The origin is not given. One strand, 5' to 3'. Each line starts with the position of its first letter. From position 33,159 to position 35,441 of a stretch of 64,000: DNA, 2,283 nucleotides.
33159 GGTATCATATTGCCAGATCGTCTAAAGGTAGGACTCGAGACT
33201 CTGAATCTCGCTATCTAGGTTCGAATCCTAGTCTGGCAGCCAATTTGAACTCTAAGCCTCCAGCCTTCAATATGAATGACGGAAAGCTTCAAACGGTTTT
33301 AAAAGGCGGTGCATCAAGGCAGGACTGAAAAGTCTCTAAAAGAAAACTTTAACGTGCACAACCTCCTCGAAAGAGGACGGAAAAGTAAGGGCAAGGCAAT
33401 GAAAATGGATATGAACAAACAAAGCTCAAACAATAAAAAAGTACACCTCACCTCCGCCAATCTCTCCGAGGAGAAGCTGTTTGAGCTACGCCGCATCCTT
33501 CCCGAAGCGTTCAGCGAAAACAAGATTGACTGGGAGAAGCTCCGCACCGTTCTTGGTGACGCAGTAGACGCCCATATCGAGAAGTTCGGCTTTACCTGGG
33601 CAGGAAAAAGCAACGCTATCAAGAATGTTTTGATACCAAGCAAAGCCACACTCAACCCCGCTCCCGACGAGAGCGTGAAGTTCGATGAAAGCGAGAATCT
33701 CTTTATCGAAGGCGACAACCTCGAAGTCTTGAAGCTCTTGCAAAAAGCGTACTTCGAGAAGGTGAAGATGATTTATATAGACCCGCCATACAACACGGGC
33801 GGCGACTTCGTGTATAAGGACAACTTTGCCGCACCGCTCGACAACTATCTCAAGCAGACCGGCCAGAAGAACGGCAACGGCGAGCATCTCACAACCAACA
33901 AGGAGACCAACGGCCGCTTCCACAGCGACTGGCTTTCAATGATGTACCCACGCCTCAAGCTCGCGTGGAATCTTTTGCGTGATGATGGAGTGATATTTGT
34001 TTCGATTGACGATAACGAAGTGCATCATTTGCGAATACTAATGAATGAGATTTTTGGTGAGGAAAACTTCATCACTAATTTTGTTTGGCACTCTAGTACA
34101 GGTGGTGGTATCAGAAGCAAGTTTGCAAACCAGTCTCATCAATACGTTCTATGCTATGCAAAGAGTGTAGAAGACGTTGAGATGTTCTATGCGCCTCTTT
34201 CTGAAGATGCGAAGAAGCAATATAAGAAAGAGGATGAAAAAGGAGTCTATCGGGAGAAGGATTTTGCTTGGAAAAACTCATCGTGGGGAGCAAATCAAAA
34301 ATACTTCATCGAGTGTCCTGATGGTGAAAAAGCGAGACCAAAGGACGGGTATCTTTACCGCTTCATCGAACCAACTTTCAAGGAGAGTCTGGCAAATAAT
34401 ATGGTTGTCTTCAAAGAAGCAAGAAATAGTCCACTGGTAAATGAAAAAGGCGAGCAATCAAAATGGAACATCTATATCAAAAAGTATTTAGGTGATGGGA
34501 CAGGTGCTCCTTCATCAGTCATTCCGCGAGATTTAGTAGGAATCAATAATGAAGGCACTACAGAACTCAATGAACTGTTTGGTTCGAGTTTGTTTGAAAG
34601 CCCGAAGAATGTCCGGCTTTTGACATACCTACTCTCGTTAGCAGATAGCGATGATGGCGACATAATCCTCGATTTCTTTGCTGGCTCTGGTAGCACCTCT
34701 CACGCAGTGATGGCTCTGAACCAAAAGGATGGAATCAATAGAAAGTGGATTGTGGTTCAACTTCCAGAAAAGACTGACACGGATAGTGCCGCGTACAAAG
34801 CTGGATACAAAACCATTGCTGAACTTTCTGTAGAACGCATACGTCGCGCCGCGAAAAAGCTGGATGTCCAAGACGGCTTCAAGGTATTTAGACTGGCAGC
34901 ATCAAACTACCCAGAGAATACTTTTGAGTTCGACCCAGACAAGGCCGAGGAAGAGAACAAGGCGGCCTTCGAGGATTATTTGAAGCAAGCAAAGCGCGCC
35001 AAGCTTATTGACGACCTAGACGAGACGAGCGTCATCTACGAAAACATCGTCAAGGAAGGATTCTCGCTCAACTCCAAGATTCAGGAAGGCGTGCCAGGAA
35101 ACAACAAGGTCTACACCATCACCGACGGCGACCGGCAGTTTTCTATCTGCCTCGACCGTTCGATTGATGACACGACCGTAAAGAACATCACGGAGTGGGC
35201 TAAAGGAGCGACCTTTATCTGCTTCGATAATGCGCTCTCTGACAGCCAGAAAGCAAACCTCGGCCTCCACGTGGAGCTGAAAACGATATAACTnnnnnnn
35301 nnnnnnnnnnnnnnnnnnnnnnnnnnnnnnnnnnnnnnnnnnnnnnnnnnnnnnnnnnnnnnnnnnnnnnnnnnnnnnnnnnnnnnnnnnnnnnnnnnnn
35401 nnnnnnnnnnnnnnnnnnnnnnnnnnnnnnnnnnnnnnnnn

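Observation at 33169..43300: Lower-GC genomic island inserted at tRNA-Gln: Type III R-M, sppA remnant, DUF2726-like gene and cargo, ending at an IS481 transposase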

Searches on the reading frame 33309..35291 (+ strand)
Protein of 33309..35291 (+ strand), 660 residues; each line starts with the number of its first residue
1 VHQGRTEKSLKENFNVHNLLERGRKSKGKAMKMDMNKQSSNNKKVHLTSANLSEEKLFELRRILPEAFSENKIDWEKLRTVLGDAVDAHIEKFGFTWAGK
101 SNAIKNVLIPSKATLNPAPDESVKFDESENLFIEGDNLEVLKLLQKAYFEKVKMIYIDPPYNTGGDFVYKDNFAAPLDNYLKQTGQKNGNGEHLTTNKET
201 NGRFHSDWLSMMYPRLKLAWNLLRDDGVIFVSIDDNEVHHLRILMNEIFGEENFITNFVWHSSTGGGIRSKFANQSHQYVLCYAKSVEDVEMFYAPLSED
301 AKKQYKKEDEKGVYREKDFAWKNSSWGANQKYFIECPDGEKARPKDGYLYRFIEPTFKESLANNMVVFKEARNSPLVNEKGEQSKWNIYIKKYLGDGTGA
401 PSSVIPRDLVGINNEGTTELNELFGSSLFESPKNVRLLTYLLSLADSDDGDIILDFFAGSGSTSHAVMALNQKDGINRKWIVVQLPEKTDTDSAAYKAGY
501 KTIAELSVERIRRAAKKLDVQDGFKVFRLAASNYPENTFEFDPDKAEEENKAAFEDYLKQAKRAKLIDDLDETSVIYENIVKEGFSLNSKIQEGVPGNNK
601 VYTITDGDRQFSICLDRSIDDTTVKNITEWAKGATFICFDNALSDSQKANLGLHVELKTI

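Call 4: search_protein_families(library=pfam, proteins=[window:33309-35291:+], max_evalue=0.01)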
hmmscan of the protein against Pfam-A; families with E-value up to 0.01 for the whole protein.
window:33309-35291:+ (660 aa): 2 families
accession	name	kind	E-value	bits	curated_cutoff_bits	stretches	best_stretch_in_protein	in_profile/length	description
PF01555.25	N6_N4_Mtase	-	2.6e-33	116.3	26.7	1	152-473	1-205/221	DNA methylase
PF02086.21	MethyltransfD12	-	0.0082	16.3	22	0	149-163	173-187/253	D12 class N6 adenine-specific DNA methyltransferase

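Call 14: search_protein_families(library=ncbifam, proteins=[window:33309-35291:+], max_evalue=0.001)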
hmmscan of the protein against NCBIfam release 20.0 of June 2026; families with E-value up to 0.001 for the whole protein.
window:33309-35291:+ (660 aa): 2 families
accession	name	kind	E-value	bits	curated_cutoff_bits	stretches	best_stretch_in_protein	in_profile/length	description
NF008572.0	PRK11524.1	equivalog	1.1e-08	34.6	292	1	122-168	7-50/294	adenine-specific DNA-methyltransferase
NF050803.1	DnaMtaseCcrMCaul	equivalog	0.00038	19.5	830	0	431-472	188-228/350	adenine-specific DNA-methyltransferase CcrM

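Call 28: search_protein_families(library=padloc, proteins=[window:33399-35291:+], max_evalue=0.001)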
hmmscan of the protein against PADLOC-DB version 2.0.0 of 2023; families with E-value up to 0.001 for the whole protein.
window:33399-35291:+ (630 aa): 28 families (the best 25 are shown)
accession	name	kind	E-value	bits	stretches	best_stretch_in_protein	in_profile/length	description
PDLC03634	MTase_III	-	7.4e-179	594.6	1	13-625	3-610/621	Type III methyltransferase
PDLC03641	MTase_III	-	7.6e-112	373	1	23-514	15-509/657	Type III methyltransferase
PDLC03637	MTase_III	-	3e-94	314.5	1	24-503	48-509/513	Type III methyltransferase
PDLC03644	MTase_III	-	4.3e-83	277.9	1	66-465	5-391/542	Type III methyltransferase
PDLC03642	MTase_III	-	6.4e-66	221.1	2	168-467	129-409/528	Type III methyltransferase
PDLC03640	MTase_III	-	3.7e-63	211.9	2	97-264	41-207/654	Type III methyltransferase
PDLC03636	MTase_III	-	9.8e-56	187.7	2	174-462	92-400/575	Type III methyltransferase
PDLC03635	MTase_III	-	2.1e-42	143.7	2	171-441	260-552/708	Type III methyltransferase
PDLC03639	MTase_III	-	8.2e-41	138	3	381-486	406-505/639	Type III methyltransferase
PDLC03643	MTase_III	-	5.8e-36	122.6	1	182-486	1-309/465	Type III methyltransferase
PDLC03354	MTase_II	-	4.1e-34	116.3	2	98-283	54-236/425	Type II methyltransferase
PDLC03638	MTase_III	-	1.3e-33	114.3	2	175-458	428-668/816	Type III methyltransferase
PDLC03278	MTase_II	-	2.2e-32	111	2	175-256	43-122/390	Type II methyltransferase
PDLC03300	MTase_II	-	3.3e-31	106.5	2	96-259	8-166/302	Type II methyltransferase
PDLC03646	MTase_III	-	3.4e-29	99.3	2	174-460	517-829/1057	Type III methyltransferase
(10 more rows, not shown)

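Call 61: search_solved_structures(query=window:33399-35291:+, max_evalue=0.001, show_alignments=1)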
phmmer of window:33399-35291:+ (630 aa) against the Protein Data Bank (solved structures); distinct sequences matched with E-value up to 0.001: 3.
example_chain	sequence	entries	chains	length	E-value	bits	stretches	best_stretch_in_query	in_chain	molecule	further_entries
6k0w_B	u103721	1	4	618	9.9e-69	235.4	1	29-489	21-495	Adenine specific DNA methyltransferase (Mod)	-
4zcf_A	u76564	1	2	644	1.3e-63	218.5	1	24-501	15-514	Restriction endonuclease EcoP15I, modification subunit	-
7dsu_A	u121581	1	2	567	3e-29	105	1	98-470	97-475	Mbo45V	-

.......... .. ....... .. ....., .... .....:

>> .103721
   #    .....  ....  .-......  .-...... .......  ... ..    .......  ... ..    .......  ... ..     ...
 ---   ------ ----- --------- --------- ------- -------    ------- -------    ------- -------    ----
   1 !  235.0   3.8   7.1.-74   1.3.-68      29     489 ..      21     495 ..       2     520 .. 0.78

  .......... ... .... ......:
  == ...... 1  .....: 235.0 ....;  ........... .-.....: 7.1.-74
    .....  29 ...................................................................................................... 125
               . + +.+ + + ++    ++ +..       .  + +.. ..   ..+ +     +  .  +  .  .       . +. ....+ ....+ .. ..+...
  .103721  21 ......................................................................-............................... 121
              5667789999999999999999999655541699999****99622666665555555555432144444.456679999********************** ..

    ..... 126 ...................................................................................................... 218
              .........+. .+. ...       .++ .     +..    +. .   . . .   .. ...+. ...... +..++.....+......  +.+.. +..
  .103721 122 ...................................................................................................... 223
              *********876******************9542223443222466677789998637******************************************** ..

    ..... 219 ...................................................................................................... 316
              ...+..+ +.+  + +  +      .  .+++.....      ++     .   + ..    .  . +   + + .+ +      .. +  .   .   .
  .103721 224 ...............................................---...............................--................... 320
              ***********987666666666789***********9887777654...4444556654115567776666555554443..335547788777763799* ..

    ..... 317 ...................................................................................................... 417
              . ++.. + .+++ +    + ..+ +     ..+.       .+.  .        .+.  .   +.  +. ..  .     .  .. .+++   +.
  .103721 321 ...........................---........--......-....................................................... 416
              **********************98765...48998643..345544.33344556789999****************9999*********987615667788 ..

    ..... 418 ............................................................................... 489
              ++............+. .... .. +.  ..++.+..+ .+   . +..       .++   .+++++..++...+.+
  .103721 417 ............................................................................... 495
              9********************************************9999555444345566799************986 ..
